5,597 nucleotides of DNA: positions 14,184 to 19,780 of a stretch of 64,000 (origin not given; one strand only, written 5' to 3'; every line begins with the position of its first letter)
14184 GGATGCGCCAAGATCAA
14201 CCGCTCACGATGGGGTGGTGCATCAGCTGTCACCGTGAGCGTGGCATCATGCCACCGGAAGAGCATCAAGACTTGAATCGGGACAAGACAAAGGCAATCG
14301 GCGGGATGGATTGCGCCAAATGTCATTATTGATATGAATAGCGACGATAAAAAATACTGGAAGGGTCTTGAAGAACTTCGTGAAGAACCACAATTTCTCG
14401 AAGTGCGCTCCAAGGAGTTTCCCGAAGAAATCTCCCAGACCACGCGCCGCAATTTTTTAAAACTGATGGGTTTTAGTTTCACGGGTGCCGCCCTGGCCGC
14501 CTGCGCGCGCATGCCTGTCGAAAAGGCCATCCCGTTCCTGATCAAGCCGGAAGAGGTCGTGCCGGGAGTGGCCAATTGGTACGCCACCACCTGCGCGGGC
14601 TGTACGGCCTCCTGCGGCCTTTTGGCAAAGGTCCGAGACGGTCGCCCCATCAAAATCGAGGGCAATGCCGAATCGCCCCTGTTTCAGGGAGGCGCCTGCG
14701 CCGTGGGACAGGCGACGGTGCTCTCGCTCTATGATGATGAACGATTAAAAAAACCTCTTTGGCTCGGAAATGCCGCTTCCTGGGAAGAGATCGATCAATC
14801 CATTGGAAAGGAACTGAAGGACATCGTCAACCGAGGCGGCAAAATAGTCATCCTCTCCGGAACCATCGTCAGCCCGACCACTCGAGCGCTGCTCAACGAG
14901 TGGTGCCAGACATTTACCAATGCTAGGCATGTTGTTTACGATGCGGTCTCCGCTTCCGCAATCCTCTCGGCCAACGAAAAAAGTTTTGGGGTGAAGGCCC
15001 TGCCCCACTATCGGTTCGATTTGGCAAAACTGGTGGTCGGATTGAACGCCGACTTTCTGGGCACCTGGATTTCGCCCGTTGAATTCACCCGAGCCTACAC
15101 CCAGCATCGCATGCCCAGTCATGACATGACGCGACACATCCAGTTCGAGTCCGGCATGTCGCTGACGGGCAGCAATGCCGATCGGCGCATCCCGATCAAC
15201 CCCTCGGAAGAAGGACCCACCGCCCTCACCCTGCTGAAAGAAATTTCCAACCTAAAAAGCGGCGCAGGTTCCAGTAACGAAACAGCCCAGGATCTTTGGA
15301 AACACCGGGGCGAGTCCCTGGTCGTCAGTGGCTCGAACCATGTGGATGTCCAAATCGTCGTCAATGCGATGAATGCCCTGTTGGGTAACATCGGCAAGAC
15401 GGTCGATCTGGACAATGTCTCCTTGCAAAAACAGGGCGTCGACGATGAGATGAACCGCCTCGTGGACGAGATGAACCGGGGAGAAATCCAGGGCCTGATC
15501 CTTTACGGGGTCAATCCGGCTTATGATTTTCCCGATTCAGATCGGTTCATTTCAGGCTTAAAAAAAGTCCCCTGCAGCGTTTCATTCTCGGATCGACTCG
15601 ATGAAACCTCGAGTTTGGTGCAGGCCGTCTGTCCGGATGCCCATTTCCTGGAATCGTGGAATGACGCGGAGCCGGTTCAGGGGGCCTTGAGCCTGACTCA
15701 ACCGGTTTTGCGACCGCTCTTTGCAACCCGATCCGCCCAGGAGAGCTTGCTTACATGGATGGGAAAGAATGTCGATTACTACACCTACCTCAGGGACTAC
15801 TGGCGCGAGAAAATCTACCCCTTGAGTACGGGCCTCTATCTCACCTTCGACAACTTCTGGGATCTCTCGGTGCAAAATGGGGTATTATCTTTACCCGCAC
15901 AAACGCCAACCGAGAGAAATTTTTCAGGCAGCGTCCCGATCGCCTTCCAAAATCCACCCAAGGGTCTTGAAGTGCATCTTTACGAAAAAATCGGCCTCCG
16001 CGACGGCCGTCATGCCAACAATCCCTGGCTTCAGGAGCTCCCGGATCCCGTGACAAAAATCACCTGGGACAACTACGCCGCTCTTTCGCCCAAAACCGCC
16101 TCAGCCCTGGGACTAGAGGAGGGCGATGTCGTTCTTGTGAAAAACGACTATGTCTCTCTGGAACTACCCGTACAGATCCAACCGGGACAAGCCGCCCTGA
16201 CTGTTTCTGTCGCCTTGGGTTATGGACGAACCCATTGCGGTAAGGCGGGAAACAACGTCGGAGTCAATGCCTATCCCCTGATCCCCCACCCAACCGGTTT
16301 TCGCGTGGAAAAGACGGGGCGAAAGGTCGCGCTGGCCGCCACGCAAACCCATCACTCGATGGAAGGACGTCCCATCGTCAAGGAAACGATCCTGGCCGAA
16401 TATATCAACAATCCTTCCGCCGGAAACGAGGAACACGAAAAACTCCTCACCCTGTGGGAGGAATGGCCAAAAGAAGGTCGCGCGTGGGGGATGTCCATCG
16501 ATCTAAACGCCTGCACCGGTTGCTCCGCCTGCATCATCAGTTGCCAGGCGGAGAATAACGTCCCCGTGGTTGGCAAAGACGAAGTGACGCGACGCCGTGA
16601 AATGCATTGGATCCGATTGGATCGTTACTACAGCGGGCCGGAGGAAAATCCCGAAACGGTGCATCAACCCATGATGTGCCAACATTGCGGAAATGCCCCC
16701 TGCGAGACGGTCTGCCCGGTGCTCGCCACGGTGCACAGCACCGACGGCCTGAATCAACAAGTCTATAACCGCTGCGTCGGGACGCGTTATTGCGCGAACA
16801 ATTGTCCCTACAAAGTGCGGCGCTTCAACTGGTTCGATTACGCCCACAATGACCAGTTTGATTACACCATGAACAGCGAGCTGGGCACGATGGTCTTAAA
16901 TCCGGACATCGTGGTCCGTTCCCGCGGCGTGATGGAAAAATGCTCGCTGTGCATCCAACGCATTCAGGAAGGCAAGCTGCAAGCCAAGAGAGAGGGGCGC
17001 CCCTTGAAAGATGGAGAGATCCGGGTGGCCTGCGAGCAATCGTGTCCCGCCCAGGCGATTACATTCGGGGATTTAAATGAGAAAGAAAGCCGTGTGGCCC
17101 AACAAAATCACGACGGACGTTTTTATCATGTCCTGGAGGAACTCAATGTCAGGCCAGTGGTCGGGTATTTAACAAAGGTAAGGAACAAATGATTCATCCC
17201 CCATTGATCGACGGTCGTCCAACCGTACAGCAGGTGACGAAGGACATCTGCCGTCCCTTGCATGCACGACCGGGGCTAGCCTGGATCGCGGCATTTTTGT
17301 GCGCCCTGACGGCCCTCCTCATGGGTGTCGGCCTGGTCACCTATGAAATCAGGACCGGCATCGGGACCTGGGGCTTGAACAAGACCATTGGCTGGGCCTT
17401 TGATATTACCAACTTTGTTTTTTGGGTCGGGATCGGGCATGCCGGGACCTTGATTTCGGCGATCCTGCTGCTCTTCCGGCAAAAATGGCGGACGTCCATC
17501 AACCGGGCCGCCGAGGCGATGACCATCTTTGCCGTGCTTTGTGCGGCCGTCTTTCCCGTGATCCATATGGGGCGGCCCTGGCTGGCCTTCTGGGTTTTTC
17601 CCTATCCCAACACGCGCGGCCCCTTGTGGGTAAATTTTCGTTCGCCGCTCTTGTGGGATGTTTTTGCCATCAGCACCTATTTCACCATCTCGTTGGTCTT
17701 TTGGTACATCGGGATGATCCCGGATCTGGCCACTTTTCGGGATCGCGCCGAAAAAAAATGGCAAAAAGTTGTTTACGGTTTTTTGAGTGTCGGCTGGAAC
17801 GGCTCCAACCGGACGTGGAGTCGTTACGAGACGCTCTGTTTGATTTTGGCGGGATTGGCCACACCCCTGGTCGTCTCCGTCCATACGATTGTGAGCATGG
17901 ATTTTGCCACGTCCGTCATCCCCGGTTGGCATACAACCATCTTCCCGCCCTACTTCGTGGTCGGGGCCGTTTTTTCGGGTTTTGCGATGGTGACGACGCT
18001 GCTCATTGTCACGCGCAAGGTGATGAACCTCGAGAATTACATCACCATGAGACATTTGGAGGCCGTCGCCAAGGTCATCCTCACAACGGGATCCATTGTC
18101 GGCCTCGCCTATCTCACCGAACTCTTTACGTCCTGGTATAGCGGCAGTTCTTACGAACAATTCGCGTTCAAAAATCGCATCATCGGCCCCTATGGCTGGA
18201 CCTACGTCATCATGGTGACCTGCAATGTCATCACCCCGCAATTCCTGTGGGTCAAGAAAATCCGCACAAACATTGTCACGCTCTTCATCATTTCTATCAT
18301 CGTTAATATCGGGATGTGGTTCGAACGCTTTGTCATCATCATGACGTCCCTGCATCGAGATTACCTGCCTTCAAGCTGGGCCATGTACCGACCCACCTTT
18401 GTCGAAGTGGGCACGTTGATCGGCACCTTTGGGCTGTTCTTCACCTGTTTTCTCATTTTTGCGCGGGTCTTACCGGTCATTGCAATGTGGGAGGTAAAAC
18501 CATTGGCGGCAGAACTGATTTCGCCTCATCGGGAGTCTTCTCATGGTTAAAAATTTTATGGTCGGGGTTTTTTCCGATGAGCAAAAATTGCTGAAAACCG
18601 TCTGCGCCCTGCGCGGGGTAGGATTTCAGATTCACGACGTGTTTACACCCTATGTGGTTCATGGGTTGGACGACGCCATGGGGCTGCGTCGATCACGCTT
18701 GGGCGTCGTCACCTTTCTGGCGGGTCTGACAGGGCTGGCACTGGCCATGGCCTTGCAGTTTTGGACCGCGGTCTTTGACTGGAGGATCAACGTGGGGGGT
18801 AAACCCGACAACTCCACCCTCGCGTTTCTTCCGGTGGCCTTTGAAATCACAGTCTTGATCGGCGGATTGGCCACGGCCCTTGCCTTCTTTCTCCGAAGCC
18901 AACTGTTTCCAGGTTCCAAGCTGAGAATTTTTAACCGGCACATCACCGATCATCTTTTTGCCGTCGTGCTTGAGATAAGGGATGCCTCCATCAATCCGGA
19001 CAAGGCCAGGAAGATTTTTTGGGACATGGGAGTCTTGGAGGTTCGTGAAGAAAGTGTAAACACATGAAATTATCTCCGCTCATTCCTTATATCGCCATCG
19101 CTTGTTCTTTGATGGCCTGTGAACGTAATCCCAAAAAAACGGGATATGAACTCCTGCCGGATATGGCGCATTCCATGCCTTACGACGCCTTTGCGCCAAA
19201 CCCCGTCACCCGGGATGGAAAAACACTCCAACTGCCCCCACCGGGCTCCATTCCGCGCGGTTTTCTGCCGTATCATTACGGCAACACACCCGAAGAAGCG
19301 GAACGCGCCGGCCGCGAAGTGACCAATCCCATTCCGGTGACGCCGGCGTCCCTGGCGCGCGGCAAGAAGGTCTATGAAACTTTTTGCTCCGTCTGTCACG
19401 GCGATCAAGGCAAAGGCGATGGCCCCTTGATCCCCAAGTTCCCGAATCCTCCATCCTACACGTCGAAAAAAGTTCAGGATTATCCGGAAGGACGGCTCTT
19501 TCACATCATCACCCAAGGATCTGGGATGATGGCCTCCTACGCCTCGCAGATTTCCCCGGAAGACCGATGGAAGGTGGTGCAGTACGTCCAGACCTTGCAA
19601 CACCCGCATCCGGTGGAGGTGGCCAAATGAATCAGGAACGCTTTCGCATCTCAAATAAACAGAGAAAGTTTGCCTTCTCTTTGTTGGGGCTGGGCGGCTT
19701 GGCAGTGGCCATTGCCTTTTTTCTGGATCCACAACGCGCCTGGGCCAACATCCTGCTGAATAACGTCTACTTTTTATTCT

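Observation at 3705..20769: Nitrate reductase operon run-on into a complete alternative complex III (actABCDEF) operon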

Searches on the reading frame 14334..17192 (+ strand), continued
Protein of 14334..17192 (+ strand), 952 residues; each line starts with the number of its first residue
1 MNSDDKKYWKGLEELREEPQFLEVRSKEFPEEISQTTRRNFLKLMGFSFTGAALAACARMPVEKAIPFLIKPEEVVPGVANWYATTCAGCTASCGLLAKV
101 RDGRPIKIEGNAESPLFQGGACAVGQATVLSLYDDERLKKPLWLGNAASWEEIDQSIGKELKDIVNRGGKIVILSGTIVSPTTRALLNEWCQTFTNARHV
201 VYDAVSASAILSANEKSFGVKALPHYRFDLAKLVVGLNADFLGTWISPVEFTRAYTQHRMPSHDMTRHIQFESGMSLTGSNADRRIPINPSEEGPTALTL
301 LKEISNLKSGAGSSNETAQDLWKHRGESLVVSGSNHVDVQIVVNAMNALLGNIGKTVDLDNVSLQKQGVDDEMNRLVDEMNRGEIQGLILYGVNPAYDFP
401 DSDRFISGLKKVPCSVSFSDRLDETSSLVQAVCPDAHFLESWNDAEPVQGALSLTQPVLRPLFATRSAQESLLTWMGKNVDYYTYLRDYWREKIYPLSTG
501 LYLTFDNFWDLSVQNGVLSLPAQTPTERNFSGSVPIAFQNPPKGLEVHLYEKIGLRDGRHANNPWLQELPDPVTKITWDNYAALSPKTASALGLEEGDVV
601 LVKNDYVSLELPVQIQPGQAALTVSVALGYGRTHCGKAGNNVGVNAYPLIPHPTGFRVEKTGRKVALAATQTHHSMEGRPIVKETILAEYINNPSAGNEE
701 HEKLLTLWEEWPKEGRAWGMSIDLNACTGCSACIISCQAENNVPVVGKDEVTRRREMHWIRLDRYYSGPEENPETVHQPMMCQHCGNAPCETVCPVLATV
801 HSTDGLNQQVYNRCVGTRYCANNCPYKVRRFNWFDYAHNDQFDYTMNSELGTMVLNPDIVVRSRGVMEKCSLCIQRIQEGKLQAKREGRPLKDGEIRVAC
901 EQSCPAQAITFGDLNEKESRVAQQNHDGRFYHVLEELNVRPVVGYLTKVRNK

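Call 74: search_protein_families(library=pfam, proteins=[L047:16897-18243:+, L047:18252-20150:+, L047:20259-21326:+, L047:21323-22192:+, L047:22173-22775:+, L047:7435-8415:+, L007:17393-20017:+, L007:19972-20820:-, L023:7465-9270:+])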
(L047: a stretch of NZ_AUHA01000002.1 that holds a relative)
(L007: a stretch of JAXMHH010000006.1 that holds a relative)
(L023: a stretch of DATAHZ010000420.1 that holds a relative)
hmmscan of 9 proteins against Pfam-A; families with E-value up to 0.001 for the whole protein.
L047:16897-18243:+ (448 aa): 2 families
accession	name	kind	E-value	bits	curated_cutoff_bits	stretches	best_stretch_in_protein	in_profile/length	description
PF02790.20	COX2_TM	-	7.6e-11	42.5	22.8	1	171-246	10-86/88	Cytochrome C oxidase subunit II, transmembrane domain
PF00116.26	COX2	-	3.3e-10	40.4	22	1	266-399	3-117/120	Cytochrome C oxidase subunit II, periplasmic domain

L047:18252-20150:+ (632 aa): 1 family
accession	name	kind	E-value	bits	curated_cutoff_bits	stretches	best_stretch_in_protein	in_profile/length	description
PF00115.25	COX1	-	7.6e-142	473.6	34.8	1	40-517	2-435/436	Cytochrome C and Quinol oxidase polypeptide I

L047:20259-21326:+ (355 aa): 1 family
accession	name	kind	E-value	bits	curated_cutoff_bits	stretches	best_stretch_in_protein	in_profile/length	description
PF02628.20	COX15-CtaA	-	1.3e-48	166.1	29.9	1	14-337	5-321/322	Cytochrome oxidase assembly protein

L047:21323-22192:+ (289 aa): 1 family
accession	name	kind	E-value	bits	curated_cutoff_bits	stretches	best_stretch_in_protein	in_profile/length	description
PF01040.23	UbiA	-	1.4e-52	178.9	34.2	1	22-272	3-246/250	UbiA prenyltransferase family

L047:22173-22775:+ (200 aa): 1 family
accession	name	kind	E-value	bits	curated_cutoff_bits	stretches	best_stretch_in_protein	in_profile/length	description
PF00510.24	COX3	-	2.8e-10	41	23.8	1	23-196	75-253/258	Cytochrome c oxidase subunit III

L047:7435-8415:+ (326 aa): 1 family
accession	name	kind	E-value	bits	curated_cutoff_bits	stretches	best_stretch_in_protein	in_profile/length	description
PF01916.23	DS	-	2.2e-41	142.5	27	1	18-321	10-286/288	Deoxyhypusine synthase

L007:17393-20017:+ (874 aa): 6 families
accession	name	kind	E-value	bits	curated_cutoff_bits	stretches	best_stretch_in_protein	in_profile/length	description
PF00689.26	Cation_ATPase_C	-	1.4e-53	181.7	27.3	1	698-870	1-175/175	Cation transporting ATPase, C-terminus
PF00122.25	E1-E2_ATPase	-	2.8e-50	170.8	28.1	1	115-308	2-181/181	E1-E2 ATPase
PF13246.12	Cation_ATPase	-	7e-21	74.5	21.7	1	373-454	1-88/91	Cation transport ATPase (P-type)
PF00702.32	Hydrolase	-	3.3e-20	73.7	26.4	1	325-629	2-191/191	haloacid dehalogenase-like hydrolase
PF00690.31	Cation_ATPase_N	-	8.9e-18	64.2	20.4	1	7-75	1-69/69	Cation transporter/ATPase, N-terminus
PF08282.18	Hydrolase_3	-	6.9e-07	29.7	20.9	1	603-660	197-254/255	haloacid dehalogenase-like hydrolase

L007:19972-20820:- (282 aa): 1 family
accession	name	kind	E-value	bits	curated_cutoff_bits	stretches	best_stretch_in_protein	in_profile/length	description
PF01226.23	Form_Nir_trans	-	2.4e-75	253.5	34.6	1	14-267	1-240/240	Formate/nitrite transporter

L023:7465-9270:+ (601 aa): 3 families
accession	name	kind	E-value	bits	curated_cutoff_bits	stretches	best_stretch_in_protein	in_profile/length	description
PF02665.19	Nitrate_red_gam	-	3.1e-26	92.8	22.9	1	338-534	2-195/217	Nitrate reductase gamma subunit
PF00034.26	Cytochrom_C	-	4.7e-12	47.5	21.3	1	68-155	2-87/90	Cytochrome c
PF13442.11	Cytochrome_CBB3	-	1e-09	39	27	1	66-154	2-68/68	Cytochrome C oxidase, cbb3-type, subunit III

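Call 87: search_solved_structures(query=L009:16728-19592:+, max_evalue=1)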
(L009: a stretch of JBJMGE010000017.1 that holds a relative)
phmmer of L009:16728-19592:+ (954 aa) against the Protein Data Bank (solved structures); distinct sequences matched with E-value up to 1: 0.

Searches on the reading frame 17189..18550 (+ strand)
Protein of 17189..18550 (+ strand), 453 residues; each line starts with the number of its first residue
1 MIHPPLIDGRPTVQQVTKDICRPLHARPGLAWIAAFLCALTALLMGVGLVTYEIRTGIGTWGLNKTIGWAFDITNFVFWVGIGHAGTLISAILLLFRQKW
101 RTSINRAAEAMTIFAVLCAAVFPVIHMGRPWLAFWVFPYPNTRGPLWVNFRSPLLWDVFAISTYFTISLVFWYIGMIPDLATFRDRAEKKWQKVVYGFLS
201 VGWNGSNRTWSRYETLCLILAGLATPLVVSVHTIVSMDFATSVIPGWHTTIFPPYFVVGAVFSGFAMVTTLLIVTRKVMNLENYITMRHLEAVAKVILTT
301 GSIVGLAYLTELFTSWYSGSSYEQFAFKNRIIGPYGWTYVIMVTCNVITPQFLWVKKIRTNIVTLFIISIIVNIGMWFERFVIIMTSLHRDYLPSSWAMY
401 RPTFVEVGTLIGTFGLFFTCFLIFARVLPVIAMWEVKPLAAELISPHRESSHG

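Call 4: search_protein_families(library=pfam, proteins=[window:17189-18550:+])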
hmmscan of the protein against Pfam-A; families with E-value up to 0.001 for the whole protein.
window:17189-18550:+ (453 aa): 1 family
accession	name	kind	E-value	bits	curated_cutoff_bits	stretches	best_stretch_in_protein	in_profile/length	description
PF03916.19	NrfD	-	4.7e-26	92.6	25.8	1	64-388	6-309/313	Polysulphide reductase, NrfD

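Call 6: search_protein_families(library=ncbifam, proteins=[window:17189-18550:+])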
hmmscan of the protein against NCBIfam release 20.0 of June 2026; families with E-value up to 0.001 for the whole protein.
window:17189-18550:+ (453 aa): 1 family
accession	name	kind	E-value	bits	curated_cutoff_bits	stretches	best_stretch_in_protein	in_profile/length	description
NF045798.1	DsrP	equivalog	8e-19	68.3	350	2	36-174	15-142/346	sulfate reduction electron transfer complex DsrMKJOP subunit DsrP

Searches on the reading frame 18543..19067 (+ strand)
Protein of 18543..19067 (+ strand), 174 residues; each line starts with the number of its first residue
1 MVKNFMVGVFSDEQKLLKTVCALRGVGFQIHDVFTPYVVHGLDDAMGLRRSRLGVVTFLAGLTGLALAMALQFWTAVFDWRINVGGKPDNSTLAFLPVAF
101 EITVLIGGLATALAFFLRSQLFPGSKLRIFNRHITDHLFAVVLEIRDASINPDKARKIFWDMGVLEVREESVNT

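Call 4: search_protein_families(library=pfam, proteins=[window:18543-19067:+])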
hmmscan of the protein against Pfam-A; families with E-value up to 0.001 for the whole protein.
window:18543-19067:+ (174 aa): 1 family
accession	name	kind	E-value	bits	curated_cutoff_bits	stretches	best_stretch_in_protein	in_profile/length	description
PF11821.13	ActD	-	6.1e-49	166.4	25.7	1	5-169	2-170/170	Alternative complex III, ActD subunit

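Call 9: find_encoding_contigs(protein=window:18543-19067:+, flank=10000, max_places=6)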
Protein window:18543-19067:+ (174 aa): 10 contigs read that carry it; 6 places shown.
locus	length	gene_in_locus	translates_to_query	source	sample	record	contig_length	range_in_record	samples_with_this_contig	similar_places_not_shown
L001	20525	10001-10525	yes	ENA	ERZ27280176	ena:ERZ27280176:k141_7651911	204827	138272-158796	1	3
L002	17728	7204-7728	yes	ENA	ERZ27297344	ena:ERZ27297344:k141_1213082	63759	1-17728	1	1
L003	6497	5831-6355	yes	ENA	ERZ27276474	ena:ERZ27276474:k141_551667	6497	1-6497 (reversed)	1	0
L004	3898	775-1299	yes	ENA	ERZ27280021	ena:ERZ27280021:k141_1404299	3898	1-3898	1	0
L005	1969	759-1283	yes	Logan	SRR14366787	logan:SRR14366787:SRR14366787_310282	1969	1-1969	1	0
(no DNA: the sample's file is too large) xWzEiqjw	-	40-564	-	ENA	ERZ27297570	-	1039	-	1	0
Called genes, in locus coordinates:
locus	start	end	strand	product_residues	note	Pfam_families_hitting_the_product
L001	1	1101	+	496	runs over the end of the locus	PF00037:Fer4 (faint), PF12797:Fer4_2 (faint), PF12837:Fer4_6 (faint), PF12838:Fer4_7 (weak), PF13237:Fer4_10, PF13247:Fer4_11, PF14711:Nitr_red_bet_C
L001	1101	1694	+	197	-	-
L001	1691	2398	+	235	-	PF02665:Nitrate_red_gam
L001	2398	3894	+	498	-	PF07690:MFS_1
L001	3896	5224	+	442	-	PF07690:MFS_1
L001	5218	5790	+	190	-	PF02085:Cytochrom_CIII (faint), PF14522:Cytochrome_C7 (weak), PF14537:Cytochrom_c3_2 (weak)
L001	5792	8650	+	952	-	PF13187:Fer4_9 (faint), PF04879:Molybdop_Fe4S4, PF13183:Fer4_8 (faint), PF13237:Fer4_10 (faint), PF01568:Molydop_binding (weak), PF12838:Fer4_7 (weak), PF13247:Fer4_11 (weak)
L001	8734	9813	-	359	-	-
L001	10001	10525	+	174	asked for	PF11821:ActD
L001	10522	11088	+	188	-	PF00034:Cytochrom_C, PF13442:Cytochrome_CBB3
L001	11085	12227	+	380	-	-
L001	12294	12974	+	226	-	PF01814:Hemerythrin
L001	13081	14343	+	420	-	PF03453:MoeA_N, PF00994:MoCF_biosynth, PF03454:MoeA_C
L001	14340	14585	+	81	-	PF02597:ThiS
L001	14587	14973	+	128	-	PF02391:MoaE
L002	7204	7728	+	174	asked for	PF11821:ActD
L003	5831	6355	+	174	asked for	PF11821:ActD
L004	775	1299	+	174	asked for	PF11821:ActD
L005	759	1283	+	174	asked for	PF11821:ActD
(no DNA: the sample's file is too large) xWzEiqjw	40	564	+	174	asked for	PF11821:ActD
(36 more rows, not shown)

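Call 69: search_protein_families(library=ncbifam, proteins=[window:18543-19067:+], max_evalue=0.001)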
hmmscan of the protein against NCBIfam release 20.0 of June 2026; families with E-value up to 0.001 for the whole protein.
window:18543-19067:+ (174 aa): 0 families

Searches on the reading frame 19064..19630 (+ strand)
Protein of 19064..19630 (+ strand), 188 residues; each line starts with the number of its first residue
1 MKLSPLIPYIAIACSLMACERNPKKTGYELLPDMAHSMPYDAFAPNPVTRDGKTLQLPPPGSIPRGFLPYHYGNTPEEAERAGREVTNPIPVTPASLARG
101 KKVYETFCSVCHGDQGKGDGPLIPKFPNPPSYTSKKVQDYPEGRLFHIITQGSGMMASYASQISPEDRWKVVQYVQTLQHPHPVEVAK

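Call 4: search_protein_families(library=pfam, proteins=[window:19064-19630:+])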
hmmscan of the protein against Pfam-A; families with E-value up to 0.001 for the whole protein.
window:19064-19630:+ (188 aa): 2 families
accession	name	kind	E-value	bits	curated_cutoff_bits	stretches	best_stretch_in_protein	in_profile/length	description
PF13442.11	Cytochrome_CBB3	-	2.6e-14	53.7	27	1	96-175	2-68/68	Cytochrome C oxidase, cbb3-type, subunit III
PF00034.26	Cytochrom_C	-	2.6e-11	45.1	21.3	1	98-178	2-89/90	Cytochrome c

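Call 69: search_protein_families(library=ncbifam, proteins=[window:19064-19630:+], max_evalue=0.001)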
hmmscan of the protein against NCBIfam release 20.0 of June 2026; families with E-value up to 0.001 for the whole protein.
window:19064-19630:+ (188 aa): 7 families
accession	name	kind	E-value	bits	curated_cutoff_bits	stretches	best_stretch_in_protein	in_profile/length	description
NF011054.0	PRK14486.1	equivalog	4.6e-14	52.6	447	1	84-179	202-291/294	putative bifunctional cbb3-type cytochrome c oxidase subunit II/cytochrome c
NF033864.1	cytochrome579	equivalog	2.2e-09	37.3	280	1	81-178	33-139/179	cytochrome 579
NF050122.1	bc1_QcrC_actin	exception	2e-07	30.6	200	1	96-180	135-213/253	cytochrome bc1 complex diheme cytochrome c subunit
TIGR00782.1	ccoP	equivalog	3.4e-05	23.3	179.95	1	93-179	199-282/285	cytochrome-c oxidase, cbb3-type subunit III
NF045930.1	Cytc6PetJCyano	equivalog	0.00013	21.9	135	1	91-176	22-103/110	cytochrome c6 PetJ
TIGR03872.1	cytochrome_MoxG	equivalog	0.00015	21.9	147.8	1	88-180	35-123/133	cytochrome c(L), periplasmic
NF045773.1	cytochro_C550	exception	0.00039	20.4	125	0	97-161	49-104/118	cytochrome c550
